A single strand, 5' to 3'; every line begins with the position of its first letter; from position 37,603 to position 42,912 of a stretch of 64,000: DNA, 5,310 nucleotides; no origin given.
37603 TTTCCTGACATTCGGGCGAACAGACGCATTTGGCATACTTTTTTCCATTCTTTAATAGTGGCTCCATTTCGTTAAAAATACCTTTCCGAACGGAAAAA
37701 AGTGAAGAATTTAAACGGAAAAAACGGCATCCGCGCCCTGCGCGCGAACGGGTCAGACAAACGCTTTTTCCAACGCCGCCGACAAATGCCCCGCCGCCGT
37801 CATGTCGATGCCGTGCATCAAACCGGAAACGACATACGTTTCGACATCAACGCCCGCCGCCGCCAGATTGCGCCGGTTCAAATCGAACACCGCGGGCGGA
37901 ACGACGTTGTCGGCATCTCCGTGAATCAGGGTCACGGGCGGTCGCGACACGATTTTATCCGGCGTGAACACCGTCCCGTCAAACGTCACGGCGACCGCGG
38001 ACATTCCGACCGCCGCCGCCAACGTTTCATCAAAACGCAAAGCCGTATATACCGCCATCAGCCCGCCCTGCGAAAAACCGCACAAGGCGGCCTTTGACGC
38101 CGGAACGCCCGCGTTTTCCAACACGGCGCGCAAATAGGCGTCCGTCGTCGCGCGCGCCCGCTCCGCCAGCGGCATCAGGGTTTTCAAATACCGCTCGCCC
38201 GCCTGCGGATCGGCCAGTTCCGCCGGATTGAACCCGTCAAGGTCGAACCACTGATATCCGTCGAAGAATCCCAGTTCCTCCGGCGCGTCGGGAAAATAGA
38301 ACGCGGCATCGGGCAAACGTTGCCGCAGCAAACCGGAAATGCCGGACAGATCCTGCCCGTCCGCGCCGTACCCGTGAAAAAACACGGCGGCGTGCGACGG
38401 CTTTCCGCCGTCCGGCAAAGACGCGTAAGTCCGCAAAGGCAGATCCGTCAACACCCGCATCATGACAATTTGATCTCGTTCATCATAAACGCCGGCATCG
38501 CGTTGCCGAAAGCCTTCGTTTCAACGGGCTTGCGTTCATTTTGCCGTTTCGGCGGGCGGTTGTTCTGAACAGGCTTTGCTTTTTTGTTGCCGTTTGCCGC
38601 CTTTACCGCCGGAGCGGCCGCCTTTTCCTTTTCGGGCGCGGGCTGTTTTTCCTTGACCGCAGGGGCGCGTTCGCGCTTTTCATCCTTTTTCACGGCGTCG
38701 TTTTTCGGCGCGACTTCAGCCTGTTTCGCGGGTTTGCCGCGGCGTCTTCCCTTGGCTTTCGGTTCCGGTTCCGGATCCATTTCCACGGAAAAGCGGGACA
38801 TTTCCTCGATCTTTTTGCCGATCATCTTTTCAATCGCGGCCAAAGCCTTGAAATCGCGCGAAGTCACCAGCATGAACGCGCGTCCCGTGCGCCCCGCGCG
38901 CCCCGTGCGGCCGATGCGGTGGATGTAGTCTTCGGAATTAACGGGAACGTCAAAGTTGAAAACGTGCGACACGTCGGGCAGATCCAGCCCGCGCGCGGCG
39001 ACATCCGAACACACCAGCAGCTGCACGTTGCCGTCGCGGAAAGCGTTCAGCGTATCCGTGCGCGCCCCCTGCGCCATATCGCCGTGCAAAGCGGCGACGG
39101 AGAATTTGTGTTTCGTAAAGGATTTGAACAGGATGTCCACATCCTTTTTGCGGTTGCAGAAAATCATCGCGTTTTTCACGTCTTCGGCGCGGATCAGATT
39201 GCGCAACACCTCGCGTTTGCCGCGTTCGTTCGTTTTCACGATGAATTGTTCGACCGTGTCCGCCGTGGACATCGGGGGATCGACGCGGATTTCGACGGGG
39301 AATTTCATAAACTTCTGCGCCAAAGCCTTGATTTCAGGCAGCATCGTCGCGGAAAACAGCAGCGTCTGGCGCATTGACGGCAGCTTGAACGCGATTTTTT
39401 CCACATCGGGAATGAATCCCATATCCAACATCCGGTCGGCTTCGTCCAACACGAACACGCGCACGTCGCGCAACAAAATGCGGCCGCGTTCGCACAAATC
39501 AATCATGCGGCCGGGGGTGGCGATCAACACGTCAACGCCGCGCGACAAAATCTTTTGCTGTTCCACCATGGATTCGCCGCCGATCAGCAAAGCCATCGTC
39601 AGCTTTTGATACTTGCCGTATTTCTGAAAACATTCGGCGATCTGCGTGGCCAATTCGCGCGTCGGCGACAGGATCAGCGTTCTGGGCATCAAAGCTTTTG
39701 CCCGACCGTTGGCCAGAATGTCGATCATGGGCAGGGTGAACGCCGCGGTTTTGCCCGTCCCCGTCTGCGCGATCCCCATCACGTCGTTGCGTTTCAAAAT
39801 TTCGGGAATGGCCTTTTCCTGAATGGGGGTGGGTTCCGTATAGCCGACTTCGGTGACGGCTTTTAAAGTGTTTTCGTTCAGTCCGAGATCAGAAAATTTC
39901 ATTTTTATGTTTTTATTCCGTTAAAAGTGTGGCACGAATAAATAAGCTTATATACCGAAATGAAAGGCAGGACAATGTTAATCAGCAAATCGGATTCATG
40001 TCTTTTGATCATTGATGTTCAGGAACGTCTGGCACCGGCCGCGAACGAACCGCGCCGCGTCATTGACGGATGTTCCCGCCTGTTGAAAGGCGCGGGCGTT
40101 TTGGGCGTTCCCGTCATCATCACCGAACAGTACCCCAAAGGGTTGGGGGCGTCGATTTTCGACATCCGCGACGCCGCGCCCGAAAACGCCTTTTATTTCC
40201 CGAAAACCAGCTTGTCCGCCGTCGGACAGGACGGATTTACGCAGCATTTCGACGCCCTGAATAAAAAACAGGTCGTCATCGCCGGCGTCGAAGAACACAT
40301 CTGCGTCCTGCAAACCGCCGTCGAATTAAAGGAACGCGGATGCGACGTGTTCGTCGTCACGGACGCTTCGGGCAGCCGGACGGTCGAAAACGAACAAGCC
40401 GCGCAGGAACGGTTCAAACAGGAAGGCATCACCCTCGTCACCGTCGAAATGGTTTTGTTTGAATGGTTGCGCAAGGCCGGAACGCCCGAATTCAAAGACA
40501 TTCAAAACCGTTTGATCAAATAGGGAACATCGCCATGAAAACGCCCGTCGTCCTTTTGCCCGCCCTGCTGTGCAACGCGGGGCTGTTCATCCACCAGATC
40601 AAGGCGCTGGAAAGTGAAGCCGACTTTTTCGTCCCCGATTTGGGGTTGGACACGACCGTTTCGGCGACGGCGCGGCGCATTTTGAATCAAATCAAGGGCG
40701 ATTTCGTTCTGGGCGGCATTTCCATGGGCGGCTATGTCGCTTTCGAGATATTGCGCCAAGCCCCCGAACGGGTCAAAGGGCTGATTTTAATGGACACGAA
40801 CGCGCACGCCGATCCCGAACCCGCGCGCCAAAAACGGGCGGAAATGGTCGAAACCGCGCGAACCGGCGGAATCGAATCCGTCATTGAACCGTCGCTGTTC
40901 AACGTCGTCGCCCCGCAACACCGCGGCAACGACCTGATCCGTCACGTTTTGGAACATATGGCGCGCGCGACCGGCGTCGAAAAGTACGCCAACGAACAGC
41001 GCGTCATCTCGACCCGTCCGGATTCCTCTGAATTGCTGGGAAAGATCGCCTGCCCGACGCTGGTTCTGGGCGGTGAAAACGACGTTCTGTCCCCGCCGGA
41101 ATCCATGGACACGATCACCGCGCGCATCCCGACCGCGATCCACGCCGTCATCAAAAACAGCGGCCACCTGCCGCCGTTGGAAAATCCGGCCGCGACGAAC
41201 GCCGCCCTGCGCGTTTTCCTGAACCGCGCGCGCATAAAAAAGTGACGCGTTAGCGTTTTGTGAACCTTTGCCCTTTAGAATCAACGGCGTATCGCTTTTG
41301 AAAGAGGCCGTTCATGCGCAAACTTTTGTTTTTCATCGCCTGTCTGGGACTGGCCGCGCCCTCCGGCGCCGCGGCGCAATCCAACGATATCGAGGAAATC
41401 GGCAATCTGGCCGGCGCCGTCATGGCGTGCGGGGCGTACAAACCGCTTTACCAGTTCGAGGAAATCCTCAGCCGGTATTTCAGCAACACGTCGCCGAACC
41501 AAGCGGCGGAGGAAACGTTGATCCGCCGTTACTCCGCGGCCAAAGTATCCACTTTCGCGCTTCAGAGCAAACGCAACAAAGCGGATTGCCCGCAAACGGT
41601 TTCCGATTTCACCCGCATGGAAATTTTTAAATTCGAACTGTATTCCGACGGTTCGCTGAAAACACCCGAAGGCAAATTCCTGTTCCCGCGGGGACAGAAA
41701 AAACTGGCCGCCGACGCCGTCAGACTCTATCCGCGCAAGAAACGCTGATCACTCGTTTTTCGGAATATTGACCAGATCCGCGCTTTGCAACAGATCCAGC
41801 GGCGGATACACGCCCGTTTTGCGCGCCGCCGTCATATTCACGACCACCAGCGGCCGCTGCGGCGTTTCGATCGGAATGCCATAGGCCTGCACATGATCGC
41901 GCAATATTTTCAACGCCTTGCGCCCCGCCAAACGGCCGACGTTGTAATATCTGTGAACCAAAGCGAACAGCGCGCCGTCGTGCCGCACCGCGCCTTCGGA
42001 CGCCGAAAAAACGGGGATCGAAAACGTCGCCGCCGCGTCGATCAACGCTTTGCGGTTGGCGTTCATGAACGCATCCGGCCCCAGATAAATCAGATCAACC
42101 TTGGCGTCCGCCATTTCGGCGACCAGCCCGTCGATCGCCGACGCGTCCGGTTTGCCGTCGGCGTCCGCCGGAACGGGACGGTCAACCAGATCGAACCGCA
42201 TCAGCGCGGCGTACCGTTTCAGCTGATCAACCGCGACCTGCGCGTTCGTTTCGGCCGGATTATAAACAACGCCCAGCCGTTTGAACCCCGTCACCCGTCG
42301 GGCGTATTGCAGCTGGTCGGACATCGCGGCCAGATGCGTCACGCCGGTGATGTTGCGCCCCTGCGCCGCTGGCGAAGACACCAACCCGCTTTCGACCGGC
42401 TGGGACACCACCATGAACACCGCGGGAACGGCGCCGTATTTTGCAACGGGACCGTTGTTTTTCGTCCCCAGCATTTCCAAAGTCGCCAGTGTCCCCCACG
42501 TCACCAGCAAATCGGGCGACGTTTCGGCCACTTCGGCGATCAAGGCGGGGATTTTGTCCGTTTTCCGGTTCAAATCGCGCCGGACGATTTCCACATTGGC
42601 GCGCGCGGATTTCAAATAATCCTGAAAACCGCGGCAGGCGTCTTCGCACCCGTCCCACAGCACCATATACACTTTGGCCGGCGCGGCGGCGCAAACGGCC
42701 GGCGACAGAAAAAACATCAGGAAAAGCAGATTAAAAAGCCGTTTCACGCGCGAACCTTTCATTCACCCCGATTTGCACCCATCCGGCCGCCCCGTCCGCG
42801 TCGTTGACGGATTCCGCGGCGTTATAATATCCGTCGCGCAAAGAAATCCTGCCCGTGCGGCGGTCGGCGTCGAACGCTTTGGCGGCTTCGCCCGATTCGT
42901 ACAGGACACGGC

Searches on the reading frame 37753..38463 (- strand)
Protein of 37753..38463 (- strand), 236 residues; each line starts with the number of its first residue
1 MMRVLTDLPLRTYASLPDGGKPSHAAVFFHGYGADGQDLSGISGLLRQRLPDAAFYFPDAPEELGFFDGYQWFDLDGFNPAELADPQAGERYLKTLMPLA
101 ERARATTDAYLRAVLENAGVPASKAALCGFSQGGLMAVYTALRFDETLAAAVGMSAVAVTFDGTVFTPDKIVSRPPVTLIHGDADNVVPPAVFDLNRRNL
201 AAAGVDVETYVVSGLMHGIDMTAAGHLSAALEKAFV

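Call 8: search_protein_families(library=pfam, proteins=[window:37753-38463:-], max_evalue=0.001)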
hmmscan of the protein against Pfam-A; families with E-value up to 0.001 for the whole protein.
window:37753-38463:- (236 aa): 7 families
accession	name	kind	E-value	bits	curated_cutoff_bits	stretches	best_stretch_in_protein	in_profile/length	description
PF02230.22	Abhydrolase_2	-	2.7e-22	80.1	23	1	21-227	12-209/217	Phospholipase/Carboxylesterase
PF01738.24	DLH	-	1.2e-07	32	21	1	86-219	59-188/217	Dienelactone hydrolase family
PF03959.19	FSH1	-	4.9e-07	30.1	21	1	27-191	8-177/211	Serine hydrolase (FSH1)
PF00326.27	Peptidase_S9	-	6.9e-05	22.9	22.6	0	172-233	142-203/213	Prolyl oligopeptidase family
PF12146.15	Hydrolase_4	-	0.00011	22.1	27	0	176-219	193-234/239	Serine aminopeptidase, S33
PF00561.26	Abhydrolase_1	-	0.00014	22.1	25.8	0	120-156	66-102/245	alpha/beta hydrolase fold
PF07859.19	Abhydrolase_3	-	0.00084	19.6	25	0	111-148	56-100/210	alpha/beta hydrolase fold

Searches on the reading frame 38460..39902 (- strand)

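Call 8: search_protein_families(library=pfam, proteins=[window:38460-39902:-], max_evalue=0.001)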
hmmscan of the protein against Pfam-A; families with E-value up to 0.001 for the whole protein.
window:38460-39902:- (480 aa): 3 families
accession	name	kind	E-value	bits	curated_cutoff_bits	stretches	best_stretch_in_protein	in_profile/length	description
PF00270.35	DEAD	-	9.6e-48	162.5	26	1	25-191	1-164/167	DEAD/DEAH box helicase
PF00271.37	Helicase_C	-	9.5e-35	119.6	23.5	1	229-337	2-110/110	Helicase conserved C-terminal domain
PF04851.21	ResIII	-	1.2e-07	32.3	22.5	1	23-186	3-161/164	Type III restriction enzyme, res subunit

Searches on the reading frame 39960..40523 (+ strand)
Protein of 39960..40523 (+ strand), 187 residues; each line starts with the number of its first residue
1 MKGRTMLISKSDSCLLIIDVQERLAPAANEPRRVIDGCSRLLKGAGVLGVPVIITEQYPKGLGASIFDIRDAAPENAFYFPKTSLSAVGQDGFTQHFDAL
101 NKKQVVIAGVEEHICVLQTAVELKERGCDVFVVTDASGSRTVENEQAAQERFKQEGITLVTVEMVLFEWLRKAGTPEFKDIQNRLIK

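Call 9: search_protein_families(library=pfam, proteins=[window:39960-40523:+], max_evalue=0.001)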
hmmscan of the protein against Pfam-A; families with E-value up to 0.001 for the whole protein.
window:39960-40523:+ (187 aa): 1 family
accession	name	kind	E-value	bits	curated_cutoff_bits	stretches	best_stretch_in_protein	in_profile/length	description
PF00857.26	Isochorismatase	-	1.6e-29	103.6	27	1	13-163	1-174/175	Isochorismatase domain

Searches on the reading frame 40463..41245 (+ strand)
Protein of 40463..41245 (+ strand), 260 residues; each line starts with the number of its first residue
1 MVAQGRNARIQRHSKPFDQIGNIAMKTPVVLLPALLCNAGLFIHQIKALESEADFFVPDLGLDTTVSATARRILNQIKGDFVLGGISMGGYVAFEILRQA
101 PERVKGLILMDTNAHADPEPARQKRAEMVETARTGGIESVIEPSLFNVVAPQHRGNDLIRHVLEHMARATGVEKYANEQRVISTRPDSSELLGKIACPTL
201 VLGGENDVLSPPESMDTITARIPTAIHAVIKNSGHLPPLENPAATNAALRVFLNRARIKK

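Call 9: search_protein_families(library=pfam, proteins=[window:40463-41245:+], max_evalue=0.001)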
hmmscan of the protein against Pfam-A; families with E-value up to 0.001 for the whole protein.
window:40463-41245:+ (260 aa): 6 families
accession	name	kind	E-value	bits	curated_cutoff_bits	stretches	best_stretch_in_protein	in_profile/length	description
PF00561.26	Abhydrolase_1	-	2.3e-15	57.4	25.8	1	79-242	69-245/245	alpha/beta hydrolase fold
PF12697.13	Abhydrolase_6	-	6.6e-12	47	26.3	1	53-248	27-217/217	Alpha/beta hydrolase family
PF12146.15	Hydrolase_4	-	9.5e-08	32.1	27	1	80-225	77-220/239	Serine aminopeptidase, S33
PF03096.20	Ndr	-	3e-06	26.6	23.3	1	71-253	90-276/283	Ndr family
PF20408.4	Abhydrolase_11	-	2.1e-05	24.8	27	0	67-122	65-117/193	Alpha/beta hydrolase domain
PF00975.26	Thioesterase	-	8e-05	23.4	26.4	1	73-169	58-128/226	Thioesterase domain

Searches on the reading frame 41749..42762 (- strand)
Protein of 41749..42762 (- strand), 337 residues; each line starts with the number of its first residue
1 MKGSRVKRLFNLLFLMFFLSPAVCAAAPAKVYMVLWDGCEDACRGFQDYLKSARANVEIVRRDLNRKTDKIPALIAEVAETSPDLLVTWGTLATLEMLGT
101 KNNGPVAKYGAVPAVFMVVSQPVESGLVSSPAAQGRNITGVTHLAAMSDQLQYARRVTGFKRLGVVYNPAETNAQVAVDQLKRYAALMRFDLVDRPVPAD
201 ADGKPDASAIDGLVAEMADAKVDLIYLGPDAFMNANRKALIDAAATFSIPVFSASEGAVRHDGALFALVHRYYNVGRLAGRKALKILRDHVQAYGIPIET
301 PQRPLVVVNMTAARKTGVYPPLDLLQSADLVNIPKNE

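Call 9: search_protein_families(library=pfam, proteins=[window:41749-42762:-], max_evalue=0.001)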
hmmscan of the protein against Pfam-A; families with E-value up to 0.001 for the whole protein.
window:41749-42762:- (337 aa): 1 family
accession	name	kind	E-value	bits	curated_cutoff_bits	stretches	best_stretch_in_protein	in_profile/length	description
PF04392.18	ABC_sub_bind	-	4.4e-29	102.1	25.9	1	36-329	10-290/293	ABC transporter substrate binding protein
